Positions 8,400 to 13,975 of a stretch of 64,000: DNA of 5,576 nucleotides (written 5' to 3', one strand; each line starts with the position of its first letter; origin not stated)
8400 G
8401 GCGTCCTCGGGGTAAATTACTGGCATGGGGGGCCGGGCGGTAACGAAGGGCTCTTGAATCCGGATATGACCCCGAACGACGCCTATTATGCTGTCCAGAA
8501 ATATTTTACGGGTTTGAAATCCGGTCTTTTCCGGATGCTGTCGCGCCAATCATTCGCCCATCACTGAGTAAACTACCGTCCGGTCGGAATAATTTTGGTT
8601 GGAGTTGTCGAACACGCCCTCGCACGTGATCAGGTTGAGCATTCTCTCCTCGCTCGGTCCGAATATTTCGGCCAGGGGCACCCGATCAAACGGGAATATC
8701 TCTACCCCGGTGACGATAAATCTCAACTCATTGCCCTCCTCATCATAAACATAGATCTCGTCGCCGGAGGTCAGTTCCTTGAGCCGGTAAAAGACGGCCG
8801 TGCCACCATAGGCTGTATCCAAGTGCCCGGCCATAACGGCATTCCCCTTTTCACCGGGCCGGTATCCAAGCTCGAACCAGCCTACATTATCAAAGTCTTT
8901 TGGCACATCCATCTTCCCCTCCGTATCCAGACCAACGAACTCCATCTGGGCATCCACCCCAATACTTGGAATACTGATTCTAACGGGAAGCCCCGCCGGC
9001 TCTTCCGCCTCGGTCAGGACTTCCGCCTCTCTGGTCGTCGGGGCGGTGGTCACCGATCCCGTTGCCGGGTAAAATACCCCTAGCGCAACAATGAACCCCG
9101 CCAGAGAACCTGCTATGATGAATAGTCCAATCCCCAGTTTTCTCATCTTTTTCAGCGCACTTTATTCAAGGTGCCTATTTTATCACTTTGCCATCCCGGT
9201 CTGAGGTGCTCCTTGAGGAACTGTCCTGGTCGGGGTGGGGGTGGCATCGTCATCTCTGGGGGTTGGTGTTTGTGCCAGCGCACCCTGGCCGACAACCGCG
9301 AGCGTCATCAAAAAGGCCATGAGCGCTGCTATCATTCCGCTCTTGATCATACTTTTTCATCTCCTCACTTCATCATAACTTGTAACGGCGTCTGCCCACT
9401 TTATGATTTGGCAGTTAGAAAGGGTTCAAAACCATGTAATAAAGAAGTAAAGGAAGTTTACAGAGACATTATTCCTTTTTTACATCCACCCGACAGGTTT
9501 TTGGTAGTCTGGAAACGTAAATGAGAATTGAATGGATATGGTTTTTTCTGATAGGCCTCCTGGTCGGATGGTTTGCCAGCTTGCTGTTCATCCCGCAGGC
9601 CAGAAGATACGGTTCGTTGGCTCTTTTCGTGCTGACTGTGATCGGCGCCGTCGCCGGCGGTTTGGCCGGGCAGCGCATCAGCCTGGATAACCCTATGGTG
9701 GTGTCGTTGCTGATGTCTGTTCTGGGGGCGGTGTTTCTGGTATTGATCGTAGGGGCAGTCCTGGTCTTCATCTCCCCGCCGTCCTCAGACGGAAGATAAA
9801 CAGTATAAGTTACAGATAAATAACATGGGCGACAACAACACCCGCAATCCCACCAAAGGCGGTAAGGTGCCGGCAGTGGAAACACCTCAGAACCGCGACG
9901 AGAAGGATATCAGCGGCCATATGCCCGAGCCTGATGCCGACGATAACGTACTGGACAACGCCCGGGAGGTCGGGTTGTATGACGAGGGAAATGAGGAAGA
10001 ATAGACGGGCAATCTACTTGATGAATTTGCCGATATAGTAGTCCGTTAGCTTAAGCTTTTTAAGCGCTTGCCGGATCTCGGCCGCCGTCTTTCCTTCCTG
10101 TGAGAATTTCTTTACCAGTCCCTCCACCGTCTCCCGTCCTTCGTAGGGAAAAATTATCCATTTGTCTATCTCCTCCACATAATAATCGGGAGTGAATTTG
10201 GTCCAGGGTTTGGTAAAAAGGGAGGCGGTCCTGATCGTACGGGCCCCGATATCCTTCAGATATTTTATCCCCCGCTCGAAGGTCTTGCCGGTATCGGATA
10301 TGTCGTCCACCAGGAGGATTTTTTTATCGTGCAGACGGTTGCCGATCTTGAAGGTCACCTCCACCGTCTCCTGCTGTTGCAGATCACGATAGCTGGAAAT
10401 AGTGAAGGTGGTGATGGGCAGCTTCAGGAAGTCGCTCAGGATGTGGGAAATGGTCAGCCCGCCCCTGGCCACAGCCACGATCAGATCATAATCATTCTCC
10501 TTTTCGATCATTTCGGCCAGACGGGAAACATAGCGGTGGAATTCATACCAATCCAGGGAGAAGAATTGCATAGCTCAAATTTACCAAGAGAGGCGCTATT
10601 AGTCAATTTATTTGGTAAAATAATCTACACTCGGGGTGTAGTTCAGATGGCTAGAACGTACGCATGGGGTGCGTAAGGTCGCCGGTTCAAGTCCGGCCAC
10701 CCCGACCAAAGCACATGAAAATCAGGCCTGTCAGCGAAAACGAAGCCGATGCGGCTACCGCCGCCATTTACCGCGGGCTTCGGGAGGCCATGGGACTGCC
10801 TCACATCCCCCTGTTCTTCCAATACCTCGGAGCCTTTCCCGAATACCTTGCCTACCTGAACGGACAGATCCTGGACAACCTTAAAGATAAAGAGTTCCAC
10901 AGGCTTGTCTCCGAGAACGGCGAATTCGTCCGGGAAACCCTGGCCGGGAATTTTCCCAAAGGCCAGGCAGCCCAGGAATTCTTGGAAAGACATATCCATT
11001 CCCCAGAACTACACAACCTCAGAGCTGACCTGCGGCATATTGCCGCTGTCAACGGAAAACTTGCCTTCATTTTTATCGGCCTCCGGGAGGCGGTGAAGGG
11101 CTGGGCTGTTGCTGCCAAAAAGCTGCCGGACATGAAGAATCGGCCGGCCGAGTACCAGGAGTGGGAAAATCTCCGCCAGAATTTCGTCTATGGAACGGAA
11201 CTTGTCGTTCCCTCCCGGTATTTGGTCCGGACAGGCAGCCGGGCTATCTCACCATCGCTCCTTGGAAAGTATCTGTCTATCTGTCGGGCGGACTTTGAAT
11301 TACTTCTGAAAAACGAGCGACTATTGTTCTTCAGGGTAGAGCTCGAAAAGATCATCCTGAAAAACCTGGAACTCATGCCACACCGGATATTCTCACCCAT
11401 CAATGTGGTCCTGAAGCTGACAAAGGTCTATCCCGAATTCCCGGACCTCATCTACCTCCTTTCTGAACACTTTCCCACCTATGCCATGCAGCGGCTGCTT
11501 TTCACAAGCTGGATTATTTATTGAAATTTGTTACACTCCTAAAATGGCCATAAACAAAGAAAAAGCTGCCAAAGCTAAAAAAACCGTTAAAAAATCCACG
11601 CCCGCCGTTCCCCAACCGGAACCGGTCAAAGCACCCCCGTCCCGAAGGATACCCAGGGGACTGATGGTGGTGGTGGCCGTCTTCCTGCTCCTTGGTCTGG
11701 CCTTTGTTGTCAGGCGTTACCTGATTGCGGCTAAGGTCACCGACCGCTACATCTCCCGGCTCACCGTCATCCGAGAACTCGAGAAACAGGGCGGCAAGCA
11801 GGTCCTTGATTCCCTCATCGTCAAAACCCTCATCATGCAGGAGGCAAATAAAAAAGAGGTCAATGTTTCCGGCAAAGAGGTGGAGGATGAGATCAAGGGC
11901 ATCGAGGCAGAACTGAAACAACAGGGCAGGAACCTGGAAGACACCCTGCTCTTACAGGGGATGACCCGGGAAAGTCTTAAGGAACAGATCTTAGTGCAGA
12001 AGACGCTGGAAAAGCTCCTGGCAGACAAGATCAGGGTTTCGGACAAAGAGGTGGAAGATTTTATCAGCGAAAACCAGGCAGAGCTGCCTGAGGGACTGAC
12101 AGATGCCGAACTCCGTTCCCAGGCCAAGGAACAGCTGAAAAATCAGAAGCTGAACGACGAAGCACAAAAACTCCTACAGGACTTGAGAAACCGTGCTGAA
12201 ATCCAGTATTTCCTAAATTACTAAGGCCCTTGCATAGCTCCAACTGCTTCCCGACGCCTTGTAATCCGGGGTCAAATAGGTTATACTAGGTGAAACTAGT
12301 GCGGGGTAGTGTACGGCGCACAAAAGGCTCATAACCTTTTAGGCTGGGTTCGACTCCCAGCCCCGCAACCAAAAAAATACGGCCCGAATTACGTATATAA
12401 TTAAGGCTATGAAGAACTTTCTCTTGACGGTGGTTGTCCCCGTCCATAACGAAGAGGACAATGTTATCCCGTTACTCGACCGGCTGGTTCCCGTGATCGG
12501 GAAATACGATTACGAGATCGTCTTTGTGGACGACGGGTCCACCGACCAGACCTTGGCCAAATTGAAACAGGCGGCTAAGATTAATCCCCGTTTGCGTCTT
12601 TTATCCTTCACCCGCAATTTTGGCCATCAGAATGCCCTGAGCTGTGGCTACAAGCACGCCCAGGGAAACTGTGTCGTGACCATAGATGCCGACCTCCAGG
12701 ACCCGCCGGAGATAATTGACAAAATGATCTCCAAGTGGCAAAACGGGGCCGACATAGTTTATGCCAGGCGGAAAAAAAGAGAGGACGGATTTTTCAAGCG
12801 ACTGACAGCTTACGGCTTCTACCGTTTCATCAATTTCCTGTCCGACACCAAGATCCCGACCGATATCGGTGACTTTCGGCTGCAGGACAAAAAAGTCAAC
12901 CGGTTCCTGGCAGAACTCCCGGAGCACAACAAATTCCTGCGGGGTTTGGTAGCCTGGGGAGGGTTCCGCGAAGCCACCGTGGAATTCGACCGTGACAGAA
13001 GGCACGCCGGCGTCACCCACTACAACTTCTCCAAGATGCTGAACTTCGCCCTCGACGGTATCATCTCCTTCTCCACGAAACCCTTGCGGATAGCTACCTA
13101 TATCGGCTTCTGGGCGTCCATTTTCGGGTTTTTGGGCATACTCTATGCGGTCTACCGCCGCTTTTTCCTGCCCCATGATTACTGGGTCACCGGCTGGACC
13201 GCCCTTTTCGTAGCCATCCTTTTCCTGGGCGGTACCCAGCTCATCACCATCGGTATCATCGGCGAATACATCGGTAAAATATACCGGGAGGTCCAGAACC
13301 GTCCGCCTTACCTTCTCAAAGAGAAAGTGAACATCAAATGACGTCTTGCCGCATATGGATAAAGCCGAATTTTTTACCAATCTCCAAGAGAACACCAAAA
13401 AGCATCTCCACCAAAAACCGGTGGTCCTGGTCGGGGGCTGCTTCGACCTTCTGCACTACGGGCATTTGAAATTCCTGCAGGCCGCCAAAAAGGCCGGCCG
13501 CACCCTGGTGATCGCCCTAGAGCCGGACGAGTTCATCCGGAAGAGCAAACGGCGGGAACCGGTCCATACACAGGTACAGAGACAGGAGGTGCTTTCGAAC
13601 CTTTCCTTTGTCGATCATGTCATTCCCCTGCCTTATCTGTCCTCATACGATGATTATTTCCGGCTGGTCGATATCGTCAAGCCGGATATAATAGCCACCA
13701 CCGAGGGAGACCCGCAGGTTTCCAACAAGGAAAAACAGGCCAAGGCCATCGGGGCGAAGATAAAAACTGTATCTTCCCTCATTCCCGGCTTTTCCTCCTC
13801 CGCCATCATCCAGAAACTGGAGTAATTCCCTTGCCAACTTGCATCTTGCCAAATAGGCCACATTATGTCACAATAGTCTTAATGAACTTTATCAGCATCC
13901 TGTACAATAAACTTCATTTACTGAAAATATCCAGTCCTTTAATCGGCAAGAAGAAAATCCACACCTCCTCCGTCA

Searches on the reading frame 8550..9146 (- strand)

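Call 51: search_protein_families(library=pfam, proteins=[window:8550-9146:-], max_evalue=0.0001)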
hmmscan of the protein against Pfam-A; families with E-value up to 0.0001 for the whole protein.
window:8550-9146:- (198 aa): 1 family
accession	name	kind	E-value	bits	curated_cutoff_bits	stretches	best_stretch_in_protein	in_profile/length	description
PF04203.18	Sortase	-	1.2e-23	83.6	26.6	1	57-194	1-122/125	Sortase domain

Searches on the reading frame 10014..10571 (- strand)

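Call 51: search_protein_families(library=pfam, proteins=[window:10014-10571:-], max_evalue=0.0001)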
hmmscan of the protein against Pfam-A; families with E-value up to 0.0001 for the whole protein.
window:10014-10571:- (185 aa): 2 families
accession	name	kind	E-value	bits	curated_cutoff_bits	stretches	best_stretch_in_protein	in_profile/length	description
PF00156.33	Pribosyltran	-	1.7e-22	79.9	26.3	1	16-141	13-149/158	Phosphoribosyl transferase domain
PF14681.12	UPRTase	-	4.3e-10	39.8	27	1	29-119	68-159/206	Uracil phosphoribosyltransferase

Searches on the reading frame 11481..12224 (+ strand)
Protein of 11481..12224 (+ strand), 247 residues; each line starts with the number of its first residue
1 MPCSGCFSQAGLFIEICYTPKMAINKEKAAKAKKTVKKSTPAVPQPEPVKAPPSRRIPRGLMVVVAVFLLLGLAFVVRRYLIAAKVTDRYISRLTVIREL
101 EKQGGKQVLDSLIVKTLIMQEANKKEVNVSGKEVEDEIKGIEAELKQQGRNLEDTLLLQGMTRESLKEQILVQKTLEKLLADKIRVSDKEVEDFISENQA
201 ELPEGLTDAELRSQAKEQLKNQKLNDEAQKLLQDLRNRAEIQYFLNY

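Call 52: search_protein_families(library=pfam, proteins=[window:11481-12224:+], max_evalue=0.0001)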
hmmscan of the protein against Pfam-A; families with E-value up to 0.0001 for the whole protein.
window:11481-12224:+ (247 aa): 3 families
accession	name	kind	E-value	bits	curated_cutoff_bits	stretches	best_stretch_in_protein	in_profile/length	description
PF13624.11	SurA_N_3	-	4.9e-08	33.4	27.2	1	101-179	80-161/162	SurA-like N-terminal domain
PF09312.16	SurA_N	-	1.8e-05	25.3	30.8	1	106-170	44-108/118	SurA N-terminal domain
PF13623.11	SurA_N_2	-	8.7e-05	22.9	28.5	0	101-146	82-126/145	SurA-like N-terminal domain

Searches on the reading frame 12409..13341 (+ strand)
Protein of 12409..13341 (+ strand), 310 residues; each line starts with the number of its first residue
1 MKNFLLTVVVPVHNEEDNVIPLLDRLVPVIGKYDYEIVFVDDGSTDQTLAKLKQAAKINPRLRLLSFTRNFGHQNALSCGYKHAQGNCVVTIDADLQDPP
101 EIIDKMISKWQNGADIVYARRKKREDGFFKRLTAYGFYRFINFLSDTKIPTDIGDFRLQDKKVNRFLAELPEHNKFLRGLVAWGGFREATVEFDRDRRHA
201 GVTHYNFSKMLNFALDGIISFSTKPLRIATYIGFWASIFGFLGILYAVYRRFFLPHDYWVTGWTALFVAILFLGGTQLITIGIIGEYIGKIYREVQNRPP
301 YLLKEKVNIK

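Call 52: search_protein_families(library=pfam, proteins=[window:12409-13341:+], max_evalue=0.0001)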
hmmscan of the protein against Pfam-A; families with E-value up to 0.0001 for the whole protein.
window:12409-13341:+ (310 aa): 2 families
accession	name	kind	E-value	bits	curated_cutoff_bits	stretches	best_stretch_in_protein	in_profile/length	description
PF00535.33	Glycos_transf_2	-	2.8e-34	118.9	23.3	1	7-164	1-164/168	Glycosyl transferase family 2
PF10111.15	Glyco_tranf_2_2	-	4.2e-07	30.2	27.3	1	7-108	1-104/276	Glycosyltransferase like family 2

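Call 54: search_protein_families(library=ncbifam, proteins=[window:12409-13341:+], max_evalue=0.00001)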
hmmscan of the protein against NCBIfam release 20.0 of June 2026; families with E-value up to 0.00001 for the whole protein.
window:12409-13341:+ (310 aa): 15 families
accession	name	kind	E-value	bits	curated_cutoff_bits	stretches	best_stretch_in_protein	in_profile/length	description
NF047588.1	GlcsyltransPgfSStrep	equivalog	6.3e-84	281.8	500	1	6-306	3-305/308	glycosyltransferase PgfS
NF007986.1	PRK10714.1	equivalog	2.3e-49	168.2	529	1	7-308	9-313/316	undecaprenyl-phosphate 4-deoxy-4-formamido-L-arabinose transferase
TIGR03937.1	PgaC_IcaA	equivalog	4.1e-16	58.9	422.3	1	6-109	47-149/407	poly-beta-1,6-N-acetyl-D-glucosamine synthase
NF041875.1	EPS_EpsD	equivalog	8.3e-12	45.1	370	1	6-117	1-111/325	exopolysaccharide biosynthesis glycosyltransferase EpsD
TIGR04283.1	glyco_like_mftF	equivalog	3.4e-11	43.2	182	1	6-117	1-105/221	TIGR04283 family arsenosugar biosynthesis glycosyltransferase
TIGR03965.1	mycofact_glyco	equivalog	1.9e-10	40.2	280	1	7-111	77-180/467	mycofactocin biosynthesis glycosyltransferase MftF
NF007482.0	PRK10073.1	equivalog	9.3e-10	38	423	1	5-107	7-107/334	glycosyltransferase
NF045692.1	OglycostaseCruG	equivalog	6.3e-09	35.2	600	1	7-110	44-152/386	2'-O-glycosyltransferase CruG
NF047683.1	TeichurnBiosyTuaG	equivalog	1.1e-08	35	400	1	5-108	7-109/252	teichuronic acid biosynthesis protein TuaG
NF010496.0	PRK13915.1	equivalog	2.6e-08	33.3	262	1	6-110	33-142/307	glucosyl-3-phosphoglycerate synthase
TIGR04182.1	glyco_TIGR04182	equivalog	3.1e-08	33.3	325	1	7-144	3-132/293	S-layer glycoprotein N-glycosyltransferase AglJ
TIGR03111.1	glyc2_xrt_Gpos1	hypoth_equivalog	7.5e-08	31.6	363.95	1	6-116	51-162/439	TIGR03111 family XrtG-associated glycosyltransferase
TIGR04242.1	nodulat_NodC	equivalog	8.1e-08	31.6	550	1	7-113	51-162/395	chitooligosaccharide synthase NodC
NF050819.1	PolSacchBiosHfsG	equivalog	5.8e-06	25.7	500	1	6-106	14-113/302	polysaccharide biosynthesis protein HfsG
NF058614.1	PPMAGASynPpgS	equivalog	5.9e-06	25.9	370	1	8-122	4-114/226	polyprenyl-phospho-N-acetylgalactosaminyl synthase PpgS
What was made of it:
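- Closest known: Actinobacterial Ppm1/Pmt and streptococcal PgfS/PgfM1/PgfE/PgfM2 protein O-glycosylation. Same: A PgfS-like GT2 at 12409 (6e-84; call 54).
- The GT2 at 12409 matches PgfS at 6e-84 (call 54).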

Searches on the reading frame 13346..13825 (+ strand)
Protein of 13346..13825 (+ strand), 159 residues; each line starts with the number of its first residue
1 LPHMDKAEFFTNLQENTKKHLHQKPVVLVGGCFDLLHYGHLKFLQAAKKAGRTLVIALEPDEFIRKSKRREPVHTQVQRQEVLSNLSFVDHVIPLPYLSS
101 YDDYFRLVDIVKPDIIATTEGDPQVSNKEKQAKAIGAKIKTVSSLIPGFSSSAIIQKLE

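Call 52: search_protein_families(library=pfam, proteins=[window:13346-13825:+], max_evalue=0.0001)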
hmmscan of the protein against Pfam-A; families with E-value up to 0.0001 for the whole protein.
window:13346-13825:+ (159 aa): 2 families
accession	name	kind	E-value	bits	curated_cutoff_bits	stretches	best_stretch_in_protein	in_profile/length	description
PF01467.32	CTP_transf_like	-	1.4e-11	45.2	21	1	28-114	1-82/133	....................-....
PF06574.18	FAD_syn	-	7.1e-05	23.1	27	0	22-98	4-86/158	FAD synthetase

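Call 54: search_protein_families(library=ncbifam, proteins=[window:13346-13825:+], max_evalue=0.00001)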
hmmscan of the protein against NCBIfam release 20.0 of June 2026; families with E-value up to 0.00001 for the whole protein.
window:13346-13825:+ (159 aa): 8 families
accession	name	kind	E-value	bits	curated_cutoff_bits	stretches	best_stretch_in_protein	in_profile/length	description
TIGR02199.1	rfaE_dom_II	equivalog_domain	2e-25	89.3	181.5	1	20-158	7-142/144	D-glycero-beta-D-manno-heptose 1-phosphate adenylyltransferase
NF008454.0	PRK11316.1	equivalog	6.7e-21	74.4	521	1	20-158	336-471/475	bifunctional D-glycero-beta-D-manno-heptose-7-phosphate kinase/D-glycero-beta-D-manno-heptose 1-phosphate adenylyltransferase HldE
TIGR00125.1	cyt_tran_rel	domain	9e-15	54.6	27.7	1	26-90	1-63/65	adenylyltransferase/cytidyltransferase family protein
TIGR01518.1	g3p_cytidyltrns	equivalog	3.5e-14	53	165.4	1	27-116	1-86/125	glycerol-3-phosphate cytidylyltransferase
NF001985.0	PRK00777.1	subfamily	1.3e-11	44.8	104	1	26-85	6-64/157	pantetheine-phosphate adenylyltransferase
NF002250.0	PRK01170.1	subfamily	1.7e-07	31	489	1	26-82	2-57/322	bifunctional pantetheine-phosphate adenylyltransferase/NTP phosphatase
NF041124.1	CoaD_Thcocales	equivalog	2.3e-06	27.6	290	1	27-82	7-62/156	phosphopantetheine adenylyltransferase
NF004162.0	PRK05627.1-5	equivalog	3.5e-06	26.6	241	1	14-97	4-88/304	bifunctional riboflavin kinase/FAD synthetase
